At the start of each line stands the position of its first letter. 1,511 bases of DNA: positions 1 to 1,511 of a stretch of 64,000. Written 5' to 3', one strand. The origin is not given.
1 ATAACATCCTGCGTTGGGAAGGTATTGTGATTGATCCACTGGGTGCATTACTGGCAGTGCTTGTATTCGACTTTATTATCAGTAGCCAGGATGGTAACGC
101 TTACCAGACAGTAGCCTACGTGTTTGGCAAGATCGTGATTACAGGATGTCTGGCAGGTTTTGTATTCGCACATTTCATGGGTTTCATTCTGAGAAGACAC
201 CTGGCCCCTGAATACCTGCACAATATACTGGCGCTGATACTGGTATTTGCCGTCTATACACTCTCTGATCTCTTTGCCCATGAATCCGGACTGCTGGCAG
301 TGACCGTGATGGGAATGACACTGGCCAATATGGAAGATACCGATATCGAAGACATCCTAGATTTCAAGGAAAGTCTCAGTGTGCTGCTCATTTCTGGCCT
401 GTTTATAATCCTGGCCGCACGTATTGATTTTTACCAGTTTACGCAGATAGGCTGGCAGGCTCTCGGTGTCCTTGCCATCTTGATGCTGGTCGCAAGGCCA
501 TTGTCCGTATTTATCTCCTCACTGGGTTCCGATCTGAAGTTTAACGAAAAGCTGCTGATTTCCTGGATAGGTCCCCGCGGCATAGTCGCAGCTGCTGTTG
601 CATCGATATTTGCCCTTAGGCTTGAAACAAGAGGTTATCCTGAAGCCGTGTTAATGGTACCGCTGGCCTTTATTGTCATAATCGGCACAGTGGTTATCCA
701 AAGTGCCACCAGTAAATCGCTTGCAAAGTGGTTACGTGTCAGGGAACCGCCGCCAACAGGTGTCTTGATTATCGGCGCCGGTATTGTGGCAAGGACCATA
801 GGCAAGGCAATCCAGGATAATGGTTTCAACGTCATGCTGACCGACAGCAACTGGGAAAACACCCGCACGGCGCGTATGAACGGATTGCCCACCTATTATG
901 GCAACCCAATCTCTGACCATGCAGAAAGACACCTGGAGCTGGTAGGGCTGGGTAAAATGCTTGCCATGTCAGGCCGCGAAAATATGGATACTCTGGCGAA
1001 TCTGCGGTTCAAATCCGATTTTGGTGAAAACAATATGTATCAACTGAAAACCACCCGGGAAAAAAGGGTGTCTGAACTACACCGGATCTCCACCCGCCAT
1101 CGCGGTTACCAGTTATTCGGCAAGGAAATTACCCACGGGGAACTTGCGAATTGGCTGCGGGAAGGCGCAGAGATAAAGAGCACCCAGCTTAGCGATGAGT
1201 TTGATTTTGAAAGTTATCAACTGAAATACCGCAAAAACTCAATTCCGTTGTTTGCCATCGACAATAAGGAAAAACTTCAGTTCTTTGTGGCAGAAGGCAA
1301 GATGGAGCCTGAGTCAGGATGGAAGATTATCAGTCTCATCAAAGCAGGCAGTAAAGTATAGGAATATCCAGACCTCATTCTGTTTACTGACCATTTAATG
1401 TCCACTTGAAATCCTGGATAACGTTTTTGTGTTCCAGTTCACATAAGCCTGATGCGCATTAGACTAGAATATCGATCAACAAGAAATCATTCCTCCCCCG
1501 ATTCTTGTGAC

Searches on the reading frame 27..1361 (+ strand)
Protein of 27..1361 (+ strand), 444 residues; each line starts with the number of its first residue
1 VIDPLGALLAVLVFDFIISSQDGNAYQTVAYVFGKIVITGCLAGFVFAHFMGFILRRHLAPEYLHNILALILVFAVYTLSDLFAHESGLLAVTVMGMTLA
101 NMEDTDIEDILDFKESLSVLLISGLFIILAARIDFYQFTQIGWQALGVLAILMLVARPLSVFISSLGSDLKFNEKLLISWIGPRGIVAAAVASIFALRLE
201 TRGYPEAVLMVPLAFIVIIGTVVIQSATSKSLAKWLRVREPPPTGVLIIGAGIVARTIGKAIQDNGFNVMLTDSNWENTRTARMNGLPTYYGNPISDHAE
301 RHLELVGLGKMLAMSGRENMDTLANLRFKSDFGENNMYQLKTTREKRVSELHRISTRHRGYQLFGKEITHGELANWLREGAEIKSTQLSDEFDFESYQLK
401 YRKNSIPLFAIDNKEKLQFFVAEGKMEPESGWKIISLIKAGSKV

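Call 28: search_protein_families(library=pfam, proteins=[window:27-1361:+], max_evalue=0.00001)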
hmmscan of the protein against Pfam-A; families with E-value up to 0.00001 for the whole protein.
window:27-1361:+ (444 aa): 1 family
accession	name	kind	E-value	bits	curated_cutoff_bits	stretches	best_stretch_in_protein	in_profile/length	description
PF00999.27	Na_H_Exchanger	-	7.7e-23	81.4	26.2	1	3-235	147-375/375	Sodium/hydrogen exchanger, transmembrane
